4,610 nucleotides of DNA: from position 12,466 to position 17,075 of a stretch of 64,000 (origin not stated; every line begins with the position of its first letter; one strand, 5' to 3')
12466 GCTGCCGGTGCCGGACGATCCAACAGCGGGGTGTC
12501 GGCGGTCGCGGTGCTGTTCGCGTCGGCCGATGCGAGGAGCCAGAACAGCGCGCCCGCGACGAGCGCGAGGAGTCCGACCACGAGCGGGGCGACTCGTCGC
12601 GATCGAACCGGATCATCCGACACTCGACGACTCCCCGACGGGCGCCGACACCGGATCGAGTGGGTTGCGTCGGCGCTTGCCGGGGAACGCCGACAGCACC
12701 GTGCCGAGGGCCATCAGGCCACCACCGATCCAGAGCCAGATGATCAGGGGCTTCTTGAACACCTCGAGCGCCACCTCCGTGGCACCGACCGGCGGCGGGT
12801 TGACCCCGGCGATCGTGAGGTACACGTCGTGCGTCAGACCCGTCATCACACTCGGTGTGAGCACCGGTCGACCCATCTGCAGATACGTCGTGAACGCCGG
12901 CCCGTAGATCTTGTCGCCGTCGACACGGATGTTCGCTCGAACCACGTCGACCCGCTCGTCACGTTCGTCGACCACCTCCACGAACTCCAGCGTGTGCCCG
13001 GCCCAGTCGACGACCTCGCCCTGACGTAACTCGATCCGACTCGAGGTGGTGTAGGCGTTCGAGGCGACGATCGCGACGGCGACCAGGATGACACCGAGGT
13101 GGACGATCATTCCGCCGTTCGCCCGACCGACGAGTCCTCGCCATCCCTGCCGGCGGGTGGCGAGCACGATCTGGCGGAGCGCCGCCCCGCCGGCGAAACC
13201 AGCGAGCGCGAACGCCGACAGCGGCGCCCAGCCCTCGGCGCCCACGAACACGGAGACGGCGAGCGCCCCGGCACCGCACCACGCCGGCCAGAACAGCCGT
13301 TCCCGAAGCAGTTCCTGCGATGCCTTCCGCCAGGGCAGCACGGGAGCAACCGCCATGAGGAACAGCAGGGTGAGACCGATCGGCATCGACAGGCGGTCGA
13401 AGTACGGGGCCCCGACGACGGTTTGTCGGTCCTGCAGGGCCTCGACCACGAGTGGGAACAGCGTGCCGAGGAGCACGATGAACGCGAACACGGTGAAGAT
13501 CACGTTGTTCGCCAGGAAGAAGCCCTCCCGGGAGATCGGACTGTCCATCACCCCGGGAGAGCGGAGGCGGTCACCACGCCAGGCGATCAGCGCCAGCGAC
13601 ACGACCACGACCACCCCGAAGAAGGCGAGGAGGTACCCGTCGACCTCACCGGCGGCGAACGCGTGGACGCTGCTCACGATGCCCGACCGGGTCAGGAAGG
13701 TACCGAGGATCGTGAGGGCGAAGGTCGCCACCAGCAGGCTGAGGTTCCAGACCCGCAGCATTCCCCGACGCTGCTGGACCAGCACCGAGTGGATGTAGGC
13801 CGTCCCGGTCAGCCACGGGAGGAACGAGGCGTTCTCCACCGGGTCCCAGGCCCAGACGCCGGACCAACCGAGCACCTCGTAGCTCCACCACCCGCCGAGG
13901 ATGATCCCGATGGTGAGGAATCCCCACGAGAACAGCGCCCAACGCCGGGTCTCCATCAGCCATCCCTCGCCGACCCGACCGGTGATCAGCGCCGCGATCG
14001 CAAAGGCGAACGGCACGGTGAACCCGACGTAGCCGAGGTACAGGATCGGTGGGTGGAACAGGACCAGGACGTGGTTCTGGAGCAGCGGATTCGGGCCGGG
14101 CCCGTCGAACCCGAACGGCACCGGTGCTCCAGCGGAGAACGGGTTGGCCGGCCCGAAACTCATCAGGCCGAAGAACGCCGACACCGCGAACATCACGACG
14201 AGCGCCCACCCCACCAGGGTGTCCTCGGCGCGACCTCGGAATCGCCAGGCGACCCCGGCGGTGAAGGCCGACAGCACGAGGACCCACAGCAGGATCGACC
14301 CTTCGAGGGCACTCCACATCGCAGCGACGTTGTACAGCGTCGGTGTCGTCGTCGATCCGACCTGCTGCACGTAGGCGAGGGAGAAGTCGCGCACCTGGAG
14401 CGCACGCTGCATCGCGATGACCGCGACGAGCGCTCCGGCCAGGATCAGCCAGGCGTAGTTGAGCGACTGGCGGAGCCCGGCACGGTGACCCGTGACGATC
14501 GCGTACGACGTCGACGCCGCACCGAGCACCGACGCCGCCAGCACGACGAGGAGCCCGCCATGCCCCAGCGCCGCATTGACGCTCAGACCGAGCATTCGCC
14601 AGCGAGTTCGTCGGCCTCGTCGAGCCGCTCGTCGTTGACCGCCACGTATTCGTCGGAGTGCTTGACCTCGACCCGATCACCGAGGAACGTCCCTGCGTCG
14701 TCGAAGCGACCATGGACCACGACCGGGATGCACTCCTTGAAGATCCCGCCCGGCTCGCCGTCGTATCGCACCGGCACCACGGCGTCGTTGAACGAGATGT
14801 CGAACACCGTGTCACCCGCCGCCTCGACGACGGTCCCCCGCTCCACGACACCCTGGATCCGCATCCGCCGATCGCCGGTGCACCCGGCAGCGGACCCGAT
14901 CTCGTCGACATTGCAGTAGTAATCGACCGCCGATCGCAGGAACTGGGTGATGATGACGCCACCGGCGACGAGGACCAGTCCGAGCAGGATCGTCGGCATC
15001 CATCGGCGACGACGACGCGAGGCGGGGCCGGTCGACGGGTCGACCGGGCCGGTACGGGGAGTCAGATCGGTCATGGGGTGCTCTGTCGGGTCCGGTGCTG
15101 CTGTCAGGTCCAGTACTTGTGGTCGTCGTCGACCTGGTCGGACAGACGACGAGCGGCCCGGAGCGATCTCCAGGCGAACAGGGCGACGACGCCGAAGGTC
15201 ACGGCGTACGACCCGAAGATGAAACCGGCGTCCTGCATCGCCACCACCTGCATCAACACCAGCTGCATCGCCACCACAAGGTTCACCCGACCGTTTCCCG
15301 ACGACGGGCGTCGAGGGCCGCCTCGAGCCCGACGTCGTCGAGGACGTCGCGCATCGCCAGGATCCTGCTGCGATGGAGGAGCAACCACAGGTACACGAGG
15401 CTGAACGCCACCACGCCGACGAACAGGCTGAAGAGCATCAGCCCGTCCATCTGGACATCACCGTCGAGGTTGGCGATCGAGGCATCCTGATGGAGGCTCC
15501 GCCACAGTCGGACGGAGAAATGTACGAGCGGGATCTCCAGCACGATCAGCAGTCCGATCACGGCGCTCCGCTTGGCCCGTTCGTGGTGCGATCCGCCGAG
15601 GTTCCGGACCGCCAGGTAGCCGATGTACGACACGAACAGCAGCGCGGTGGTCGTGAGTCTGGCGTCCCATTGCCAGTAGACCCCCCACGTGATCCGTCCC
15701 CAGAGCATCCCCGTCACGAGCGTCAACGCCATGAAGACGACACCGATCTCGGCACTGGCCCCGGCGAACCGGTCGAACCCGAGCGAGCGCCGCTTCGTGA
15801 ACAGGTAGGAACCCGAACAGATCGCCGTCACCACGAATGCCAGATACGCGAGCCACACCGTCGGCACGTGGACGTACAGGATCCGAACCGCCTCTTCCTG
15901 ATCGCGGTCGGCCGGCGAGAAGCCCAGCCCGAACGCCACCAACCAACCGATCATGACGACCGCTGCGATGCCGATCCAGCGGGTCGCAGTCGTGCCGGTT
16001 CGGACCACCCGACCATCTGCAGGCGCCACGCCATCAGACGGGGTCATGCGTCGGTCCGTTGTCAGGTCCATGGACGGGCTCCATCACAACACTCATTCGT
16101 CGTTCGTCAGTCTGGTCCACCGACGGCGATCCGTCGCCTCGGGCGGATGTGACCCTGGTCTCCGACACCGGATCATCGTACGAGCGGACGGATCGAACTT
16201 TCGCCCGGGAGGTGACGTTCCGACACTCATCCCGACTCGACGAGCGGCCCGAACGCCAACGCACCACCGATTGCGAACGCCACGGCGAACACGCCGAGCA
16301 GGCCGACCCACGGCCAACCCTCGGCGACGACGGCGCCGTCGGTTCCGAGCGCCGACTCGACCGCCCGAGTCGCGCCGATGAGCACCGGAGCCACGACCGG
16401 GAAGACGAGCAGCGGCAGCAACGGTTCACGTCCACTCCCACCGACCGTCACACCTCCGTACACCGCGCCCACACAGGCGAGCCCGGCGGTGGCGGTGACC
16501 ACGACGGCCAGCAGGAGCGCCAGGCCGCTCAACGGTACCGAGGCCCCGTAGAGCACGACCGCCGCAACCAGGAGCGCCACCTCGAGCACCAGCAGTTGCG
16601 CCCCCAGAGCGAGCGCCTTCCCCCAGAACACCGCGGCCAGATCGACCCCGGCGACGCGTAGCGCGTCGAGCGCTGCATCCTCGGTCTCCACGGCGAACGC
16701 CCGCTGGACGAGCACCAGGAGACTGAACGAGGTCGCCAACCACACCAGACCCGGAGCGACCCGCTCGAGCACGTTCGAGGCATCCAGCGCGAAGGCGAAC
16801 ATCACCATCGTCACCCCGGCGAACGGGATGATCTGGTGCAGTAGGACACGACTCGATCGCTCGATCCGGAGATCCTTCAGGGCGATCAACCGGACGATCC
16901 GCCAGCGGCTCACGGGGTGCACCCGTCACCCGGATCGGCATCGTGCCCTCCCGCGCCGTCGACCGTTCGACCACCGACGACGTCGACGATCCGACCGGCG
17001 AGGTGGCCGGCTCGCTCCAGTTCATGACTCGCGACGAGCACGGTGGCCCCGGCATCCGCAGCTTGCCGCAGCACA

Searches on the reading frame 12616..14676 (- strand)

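Call 9: search_protein_families(library=pfam, proteins=[window:12616-14676:-], max_evalue=0.00001)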
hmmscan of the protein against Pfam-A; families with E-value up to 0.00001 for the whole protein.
window:12616-14676:- (687 aa): 2 families
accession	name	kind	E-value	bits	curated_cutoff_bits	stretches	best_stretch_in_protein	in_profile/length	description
PF16327.10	CcmF_C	-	3.1e-53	181.5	28.7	1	350-663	1-320/323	Cytochrome c-type biogenesis protein CcmF C-terminal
PF01578.25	Cytochrom_C_asm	-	2.5e-30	106.2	29.9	1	121-331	1-206/212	Cytochrome C assembly protein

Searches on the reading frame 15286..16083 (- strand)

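Call 9: search_protein_families(library=pfam, proteins=[window:15286-16083:-], max_evalue=0.00001)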
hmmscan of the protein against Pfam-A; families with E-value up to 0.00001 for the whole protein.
window:15286-16083:- (266 aa): 1 family
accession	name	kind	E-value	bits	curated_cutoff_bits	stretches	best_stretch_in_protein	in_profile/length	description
PF01578.25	Cytochrom_C_asm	-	3.9e-27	95.7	29.9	1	34-198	31-212/212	Cytochrome C assembly protein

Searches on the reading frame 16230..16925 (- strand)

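Call 9: search_protein_families(library=pfam, proteins=[window:16230-16925:-], max_evalue=0.00001)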
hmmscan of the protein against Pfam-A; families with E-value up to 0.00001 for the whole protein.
window:16230-16925:- (232 aa): 1 family
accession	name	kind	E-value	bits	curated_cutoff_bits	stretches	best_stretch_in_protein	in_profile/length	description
PF03379.19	CcmB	-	1.2e-23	84.1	24.9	1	14-219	4-203/215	CcmB protein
